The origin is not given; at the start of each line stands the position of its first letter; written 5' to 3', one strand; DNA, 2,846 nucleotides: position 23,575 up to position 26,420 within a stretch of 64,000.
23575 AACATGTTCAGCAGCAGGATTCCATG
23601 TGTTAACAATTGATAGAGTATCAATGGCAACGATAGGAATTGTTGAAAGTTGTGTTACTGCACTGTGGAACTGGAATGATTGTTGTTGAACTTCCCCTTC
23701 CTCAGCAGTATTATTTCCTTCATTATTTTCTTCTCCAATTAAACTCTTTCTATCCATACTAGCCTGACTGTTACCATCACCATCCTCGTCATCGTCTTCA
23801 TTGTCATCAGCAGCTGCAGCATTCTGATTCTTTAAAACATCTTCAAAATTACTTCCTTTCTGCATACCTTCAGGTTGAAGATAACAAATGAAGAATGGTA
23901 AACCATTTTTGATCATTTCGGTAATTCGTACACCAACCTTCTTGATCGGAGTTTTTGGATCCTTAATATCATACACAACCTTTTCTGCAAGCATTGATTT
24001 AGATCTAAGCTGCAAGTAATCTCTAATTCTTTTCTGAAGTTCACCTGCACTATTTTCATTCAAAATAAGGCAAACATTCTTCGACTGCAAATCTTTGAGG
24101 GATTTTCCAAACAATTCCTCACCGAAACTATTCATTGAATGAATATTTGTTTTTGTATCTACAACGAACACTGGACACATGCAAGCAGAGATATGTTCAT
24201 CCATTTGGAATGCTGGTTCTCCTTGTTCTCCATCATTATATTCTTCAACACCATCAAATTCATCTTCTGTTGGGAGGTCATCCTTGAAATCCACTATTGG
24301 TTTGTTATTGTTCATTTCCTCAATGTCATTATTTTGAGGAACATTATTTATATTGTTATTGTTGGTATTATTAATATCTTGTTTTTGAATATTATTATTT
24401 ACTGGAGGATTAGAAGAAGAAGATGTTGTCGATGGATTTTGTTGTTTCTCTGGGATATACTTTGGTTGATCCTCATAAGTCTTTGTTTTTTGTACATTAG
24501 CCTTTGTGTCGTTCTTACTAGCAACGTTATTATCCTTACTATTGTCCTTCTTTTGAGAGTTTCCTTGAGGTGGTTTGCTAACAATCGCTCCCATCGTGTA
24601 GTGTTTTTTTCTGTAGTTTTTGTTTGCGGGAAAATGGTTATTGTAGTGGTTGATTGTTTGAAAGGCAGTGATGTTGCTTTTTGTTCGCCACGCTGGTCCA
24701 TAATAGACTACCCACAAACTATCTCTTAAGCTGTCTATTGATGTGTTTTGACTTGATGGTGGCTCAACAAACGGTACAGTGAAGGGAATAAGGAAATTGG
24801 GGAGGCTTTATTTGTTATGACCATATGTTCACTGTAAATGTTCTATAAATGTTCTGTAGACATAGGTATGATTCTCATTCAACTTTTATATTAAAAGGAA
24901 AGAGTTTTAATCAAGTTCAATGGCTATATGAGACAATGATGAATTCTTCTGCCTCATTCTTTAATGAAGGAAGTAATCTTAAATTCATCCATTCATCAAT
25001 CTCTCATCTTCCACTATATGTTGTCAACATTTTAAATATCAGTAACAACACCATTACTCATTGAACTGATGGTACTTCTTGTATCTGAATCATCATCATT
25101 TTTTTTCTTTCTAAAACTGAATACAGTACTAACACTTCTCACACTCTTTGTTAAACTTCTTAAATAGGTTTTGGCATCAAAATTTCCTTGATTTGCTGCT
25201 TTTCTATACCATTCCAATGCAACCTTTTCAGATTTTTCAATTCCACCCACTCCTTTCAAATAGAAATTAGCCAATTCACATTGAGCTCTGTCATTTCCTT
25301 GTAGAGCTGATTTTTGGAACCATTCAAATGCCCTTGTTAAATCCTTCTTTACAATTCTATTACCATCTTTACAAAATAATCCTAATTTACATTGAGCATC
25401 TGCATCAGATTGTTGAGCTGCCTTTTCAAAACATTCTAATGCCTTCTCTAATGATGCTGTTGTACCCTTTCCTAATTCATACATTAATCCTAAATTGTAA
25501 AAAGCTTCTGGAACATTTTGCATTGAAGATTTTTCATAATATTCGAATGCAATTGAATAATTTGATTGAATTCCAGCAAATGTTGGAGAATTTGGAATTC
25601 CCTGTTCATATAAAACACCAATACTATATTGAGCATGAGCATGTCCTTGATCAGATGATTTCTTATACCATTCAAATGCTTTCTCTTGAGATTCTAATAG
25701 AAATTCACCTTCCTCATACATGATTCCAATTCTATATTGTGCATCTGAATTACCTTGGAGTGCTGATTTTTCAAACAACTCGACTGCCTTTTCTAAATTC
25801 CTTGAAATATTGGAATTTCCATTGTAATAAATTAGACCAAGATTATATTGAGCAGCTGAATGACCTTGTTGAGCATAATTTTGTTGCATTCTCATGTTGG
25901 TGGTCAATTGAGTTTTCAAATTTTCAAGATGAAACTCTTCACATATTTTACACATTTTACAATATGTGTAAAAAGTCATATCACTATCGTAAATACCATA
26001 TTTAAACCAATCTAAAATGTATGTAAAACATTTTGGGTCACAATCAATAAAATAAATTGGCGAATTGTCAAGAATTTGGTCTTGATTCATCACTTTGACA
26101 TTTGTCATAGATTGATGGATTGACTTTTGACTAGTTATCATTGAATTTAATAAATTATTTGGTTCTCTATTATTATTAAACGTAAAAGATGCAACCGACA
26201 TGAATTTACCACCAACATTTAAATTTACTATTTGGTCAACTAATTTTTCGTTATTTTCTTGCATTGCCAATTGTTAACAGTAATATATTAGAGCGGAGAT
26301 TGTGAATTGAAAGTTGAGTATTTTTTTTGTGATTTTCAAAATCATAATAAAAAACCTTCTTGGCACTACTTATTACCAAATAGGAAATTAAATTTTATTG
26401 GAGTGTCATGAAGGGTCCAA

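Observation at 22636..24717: PAS-PAS class III cyclase with predicted ATP specificity; catalytic domain interrupted by a 39-nt intron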

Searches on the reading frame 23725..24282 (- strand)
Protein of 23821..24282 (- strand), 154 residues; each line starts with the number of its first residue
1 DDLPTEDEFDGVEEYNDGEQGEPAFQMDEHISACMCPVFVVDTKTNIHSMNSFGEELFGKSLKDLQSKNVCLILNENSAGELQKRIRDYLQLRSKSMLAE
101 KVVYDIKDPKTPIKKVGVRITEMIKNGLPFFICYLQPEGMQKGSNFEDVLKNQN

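Call 15: search_solved_structures(query=window:23821-24282:-, max_evalue=1, show_alignments=3)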
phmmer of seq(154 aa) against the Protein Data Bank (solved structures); distinct sequences matched with E-value up to 1: 0.

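Call 29: search_protein_families(library=pfam, proteins=[window:23821-24282:-], max_evalue=10)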
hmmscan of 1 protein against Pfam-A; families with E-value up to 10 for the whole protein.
seq(154 aa): 3 families
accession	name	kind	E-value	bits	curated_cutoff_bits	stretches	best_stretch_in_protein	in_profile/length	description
PF00989.32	PAS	-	3.5e-05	24.2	22.6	1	33-98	9-74/113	PAS fold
PF13188.13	PAS_8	-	0.027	14.8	21.8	1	37-72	13-48/65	PAS domain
PF08448.16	PAS_4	-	0.24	12.1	23.1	1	35-90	5-60/110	PAS fold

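Call 44: predict_structure(alignment_id=A2)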
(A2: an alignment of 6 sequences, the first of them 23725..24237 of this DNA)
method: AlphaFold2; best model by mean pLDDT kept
length: 171 residues; sequences in the alignment: 6
mean_pLDDT: 59.9   pTM: 0.48
mean pLDDT of the five models: 59.9, 56.3, 50.3, 44.3, 41.7
residues with pLDDT >= 90: 0; 70-90: 52; 50-70: 77; < 50: 42
segments of 3 or more residues with pLDDT < 50: 1-9, 54-56, 144-171
pLDDT, mean of each block of 10 residues (from residue 1): 40 59 71 65 60 55 80 79 73 64 73 71 54 57 47 35 36 35
secondary structure, 60 per line:
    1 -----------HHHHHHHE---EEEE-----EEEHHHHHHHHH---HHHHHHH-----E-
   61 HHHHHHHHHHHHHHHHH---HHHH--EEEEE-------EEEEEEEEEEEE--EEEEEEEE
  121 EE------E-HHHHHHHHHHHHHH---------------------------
elements in order: H12-18 E23-26 E32-34 H35-43 H47-53 H61-77 H81-84 E87-91 E99-110 E113-122 H131-144

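Call 48: fold_search(model_id=the predicted structure, library=pdb)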
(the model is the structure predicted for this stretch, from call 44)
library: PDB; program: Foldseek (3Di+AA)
matches with E <= 10: 1515; with E <= 0.001: 31
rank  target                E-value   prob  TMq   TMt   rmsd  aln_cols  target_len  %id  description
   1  1d06                  5.6e-06  1.00  0.45  0.57   7.7       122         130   16  STRUCTURAL BASIS OF DIMERIZATION AND SENSORY MECHANISMS OF OXYGEN-SENSING DOMAIN OF RHIZOBIUM MELILOTI FIXL DETERMINED A (released 2000-03-15)
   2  1dp6                  8.0e-06  1.00  0.40  0.56  10.2       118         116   17  OXYGEN-BINDING COMPLEX OF FIXL HEME DOMAIN (released 2000-12-23)
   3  8js6_E                8.5e-06  1.00  0.42  0.31  15.1       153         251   18  Dimeric PAS domains of oxygen sensor FixL in complex with cyanide-bound ferric heme (released 2024-06-26)
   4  1drm                  9.6e-06  1.00  0.40  0.55  10.4       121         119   16  CRYSTAL STRUCTURE OF THE LIGAND FREE BJFIXL HEME DOMAIN (released 2000-01-24)
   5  1y28                  1.1e-05  1.00  0.41  0.57  10.5       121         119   16  Crystal structure of the R220A metBJFIXL HEME domain (released 2004-12-07)
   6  2vv6_C                1.2e-05  1.00  0.40  0.61   6.8       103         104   18  BJFIXLH IN FERRIC FORM (released 2008-11-04)
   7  1lt0                  1.4e-05  1.00  0.40  0.55  10.2       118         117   17  Crystal structure of the CN-bound BjFixL heme domain (released 2002-11-20)
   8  8js5_A                1.7e-05  1.00  0.43  0.31  13.9       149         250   16  Dimeric PAS domains of oxygen sensor FixL with ferric unliganded heme (released 2024-06-26)
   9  1lsv                  2.1e-05  1.00  0.40  0.56  10.3       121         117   16  Crystal structure of the CO-bound BjFixL heme domain (released 2002-11-20)
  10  8js5_F                2.1e-05  1.00  0.43  0.31  14.0       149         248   17  Dimeric PAS domains of oxygen sensor FixL with ferric unliganded heme (released 2024-06-26)
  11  1dp8                  2.2e-05  1.00  0.40  0.56  10.5       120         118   18  CRYSTAL STRUCTURE OF THE NITRIC OXIDE BOUND FIXL HEME DOMAIN (released 2000-12-24)
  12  1xj6_A                2.3e-05  1.00  0.41  0.63   6.6       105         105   20  Structure of bjFixLH in the unliganded ferrous form (released 2005-03-29)
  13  2vv6_A                2.5e-05  1.00  0.41  0.63   7.0       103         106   19  BJFIXLH IN FERRIC FORM (released 2008-11-04)
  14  2cmn                  2.5e-05  1.00  0.40  0.56  10.5       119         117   17  A Proximal Arginine Residue in the Switching Mechanism of the FixL Oxygen Sensor (released 2007-05-15)
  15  1xj4_A                2.6e-05  1.00  0.41  0.62   6.7       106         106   18  CO-bound structure of BjFixLH (released 2005-03-29)
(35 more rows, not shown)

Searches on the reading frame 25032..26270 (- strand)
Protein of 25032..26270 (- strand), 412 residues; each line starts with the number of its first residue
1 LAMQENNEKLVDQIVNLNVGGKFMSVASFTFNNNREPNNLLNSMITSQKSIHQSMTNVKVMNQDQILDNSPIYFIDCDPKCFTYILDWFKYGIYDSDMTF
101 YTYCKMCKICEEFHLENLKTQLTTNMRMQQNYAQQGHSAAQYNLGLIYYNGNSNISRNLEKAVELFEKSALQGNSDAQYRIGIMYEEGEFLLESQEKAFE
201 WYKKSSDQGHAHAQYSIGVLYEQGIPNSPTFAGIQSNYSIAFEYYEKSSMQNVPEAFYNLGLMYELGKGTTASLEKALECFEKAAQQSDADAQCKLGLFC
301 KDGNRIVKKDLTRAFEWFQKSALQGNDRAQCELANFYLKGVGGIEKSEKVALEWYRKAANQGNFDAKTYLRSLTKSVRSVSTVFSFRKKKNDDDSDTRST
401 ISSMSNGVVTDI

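Call 5: search_protein_families(library=pfam, proteins=[window:25032-26270:-], max_evalue=0.01)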
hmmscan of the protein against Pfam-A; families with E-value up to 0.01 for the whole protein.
window:25032-26270:- (412 aa): 5 families
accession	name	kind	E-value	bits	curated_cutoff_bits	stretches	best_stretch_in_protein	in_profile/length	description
PF08238.18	Sel1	-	1.7e-57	190.2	30.7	6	138-174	1-36/36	Sel1 repeat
PF23310.1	TPR_27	-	2.6e-08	34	27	1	161-220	14-70/110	Plant tetratrico peptide repeats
PF02214.28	BTB_2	-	1e-05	26.3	21.4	1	15-92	1-63/94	BTB/POZ domain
PF13174.12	TPR_6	-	0.0038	18.2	26.3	0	140-168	2-25/33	Tetratricopeptide repeat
PF20308.4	TPR-S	-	0.0061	17.6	27.6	0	238-322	2-86/102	Tetratricopeptide Repeats-Sensor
